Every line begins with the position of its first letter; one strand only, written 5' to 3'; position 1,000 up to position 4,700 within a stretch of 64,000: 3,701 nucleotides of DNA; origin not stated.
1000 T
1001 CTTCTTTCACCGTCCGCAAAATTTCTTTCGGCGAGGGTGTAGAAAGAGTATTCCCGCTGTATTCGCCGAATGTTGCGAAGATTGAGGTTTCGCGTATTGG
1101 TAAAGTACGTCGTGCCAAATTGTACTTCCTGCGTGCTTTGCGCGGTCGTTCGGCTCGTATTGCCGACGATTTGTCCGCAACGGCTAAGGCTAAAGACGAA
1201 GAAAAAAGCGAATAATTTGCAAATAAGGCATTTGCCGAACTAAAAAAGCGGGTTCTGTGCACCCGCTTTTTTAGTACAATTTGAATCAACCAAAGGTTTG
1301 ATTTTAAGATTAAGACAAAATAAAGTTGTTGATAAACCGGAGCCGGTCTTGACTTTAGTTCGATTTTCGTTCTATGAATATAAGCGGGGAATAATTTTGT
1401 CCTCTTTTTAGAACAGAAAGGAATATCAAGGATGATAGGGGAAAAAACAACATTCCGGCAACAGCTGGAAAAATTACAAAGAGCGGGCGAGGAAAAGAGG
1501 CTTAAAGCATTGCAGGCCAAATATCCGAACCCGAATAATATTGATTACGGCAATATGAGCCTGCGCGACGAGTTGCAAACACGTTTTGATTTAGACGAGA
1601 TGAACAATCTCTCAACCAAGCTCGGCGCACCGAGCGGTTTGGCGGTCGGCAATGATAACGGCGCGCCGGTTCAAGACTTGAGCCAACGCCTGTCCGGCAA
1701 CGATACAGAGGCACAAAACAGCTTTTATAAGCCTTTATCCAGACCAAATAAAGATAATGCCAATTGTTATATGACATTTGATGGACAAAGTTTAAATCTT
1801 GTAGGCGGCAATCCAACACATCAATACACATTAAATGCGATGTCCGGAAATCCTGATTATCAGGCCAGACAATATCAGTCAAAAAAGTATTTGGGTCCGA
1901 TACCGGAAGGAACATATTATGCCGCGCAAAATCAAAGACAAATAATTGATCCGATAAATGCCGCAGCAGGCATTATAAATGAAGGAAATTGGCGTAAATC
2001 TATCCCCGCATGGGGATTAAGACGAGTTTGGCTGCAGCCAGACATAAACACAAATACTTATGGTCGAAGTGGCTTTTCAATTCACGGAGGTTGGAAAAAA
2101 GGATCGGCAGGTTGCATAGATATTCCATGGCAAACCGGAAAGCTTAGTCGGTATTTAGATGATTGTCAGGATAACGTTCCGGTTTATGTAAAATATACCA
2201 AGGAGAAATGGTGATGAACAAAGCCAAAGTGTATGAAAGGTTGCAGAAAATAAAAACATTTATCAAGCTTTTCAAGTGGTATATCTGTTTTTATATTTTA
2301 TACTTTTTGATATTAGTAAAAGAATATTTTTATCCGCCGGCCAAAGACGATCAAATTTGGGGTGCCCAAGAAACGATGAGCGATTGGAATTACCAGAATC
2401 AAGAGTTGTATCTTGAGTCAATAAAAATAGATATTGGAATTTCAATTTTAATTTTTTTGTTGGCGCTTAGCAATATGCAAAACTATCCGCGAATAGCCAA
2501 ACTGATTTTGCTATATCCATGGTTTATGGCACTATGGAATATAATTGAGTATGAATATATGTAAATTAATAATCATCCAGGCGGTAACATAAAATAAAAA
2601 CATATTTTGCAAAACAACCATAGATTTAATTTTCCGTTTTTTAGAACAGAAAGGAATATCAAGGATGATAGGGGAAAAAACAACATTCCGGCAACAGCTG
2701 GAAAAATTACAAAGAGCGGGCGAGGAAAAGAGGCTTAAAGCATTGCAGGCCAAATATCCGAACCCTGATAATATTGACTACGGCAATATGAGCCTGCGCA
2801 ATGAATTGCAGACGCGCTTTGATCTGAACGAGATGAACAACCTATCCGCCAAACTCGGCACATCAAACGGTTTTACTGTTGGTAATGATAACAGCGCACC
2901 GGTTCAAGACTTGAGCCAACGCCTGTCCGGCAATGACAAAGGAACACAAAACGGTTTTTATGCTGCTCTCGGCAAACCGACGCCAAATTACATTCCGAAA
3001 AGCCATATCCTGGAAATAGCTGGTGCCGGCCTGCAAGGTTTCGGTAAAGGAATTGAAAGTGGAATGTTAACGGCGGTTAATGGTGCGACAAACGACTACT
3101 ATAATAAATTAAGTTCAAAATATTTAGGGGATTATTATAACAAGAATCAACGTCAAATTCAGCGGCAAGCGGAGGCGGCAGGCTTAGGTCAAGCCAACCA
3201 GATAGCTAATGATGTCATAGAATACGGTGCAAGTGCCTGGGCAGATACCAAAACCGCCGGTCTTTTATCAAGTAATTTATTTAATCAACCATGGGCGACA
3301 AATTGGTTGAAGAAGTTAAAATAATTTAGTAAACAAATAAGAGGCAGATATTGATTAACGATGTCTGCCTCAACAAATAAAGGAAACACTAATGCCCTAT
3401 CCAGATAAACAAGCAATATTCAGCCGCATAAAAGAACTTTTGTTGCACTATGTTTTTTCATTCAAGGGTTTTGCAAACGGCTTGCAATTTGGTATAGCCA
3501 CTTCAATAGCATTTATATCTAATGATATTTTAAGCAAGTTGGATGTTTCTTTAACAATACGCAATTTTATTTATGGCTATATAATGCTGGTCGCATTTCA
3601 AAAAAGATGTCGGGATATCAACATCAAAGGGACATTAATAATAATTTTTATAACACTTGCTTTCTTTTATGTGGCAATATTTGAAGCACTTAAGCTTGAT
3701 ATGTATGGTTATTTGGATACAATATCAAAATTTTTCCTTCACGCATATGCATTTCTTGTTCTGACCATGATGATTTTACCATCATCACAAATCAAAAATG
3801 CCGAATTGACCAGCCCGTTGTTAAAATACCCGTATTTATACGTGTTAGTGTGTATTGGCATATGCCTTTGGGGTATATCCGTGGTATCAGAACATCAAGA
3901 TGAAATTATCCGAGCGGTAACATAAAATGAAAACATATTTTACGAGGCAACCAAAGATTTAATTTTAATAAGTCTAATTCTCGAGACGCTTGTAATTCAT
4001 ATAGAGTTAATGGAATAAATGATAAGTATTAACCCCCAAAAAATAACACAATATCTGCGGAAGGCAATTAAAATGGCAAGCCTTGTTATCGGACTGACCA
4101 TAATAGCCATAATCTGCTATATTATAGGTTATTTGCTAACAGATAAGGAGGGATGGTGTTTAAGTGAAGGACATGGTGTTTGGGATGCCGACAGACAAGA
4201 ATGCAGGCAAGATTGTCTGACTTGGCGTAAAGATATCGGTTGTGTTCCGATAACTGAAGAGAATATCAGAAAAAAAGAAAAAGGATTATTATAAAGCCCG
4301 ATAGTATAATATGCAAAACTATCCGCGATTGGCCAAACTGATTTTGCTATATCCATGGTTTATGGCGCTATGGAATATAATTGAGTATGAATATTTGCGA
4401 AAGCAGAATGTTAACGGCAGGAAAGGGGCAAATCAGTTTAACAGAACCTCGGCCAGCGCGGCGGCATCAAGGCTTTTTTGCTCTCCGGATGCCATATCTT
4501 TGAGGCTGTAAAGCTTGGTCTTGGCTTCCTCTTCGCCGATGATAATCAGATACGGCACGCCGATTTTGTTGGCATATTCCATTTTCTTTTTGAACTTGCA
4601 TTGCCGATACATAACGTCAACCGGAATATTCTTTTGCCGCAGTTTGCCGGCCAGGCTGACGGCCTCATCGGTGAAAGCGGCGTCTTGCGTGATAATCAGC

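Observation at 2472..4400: Junction repeats X/Y/Z scaffold the cassettes, with orphan ORFs alongside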

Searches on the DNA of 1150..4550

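Call 47: search_rna_families(source=window, start=1150, end=4550, threshold=evalue, max_evalue=1)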
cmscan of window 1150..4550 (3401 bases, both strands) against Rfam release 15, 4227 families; matches with E-value up to 1: 4.
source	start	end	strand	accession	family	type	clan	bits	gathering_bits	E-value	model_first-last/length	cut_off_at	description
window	3766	3865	+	RF01433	snoR137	Gene; snRNA; snoRNA; HACA-box;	-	23.2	44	0.6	1-146/146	no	small nucleolar RNA snoR137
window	1200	1280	+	RF00558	L20_leader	Cis-reg; leader;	-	22.6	58.7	0.28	1-127/127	no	Ribosomal protein L20 leader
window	1234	1356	-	RF00558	L20_leader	Cis-reg; leader;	-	20.9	58.7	0.72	1-127/127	no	Ribosomal protein L20 leader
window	3285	3356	+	RF03036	osmY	Gene; sRNA;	-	18.7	46.9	0.5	1-72/72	no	osmY RNA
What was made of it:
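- Tried and rejected: An Rfam scan at E <= 1 gave only sub-threshold noise (call 47).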
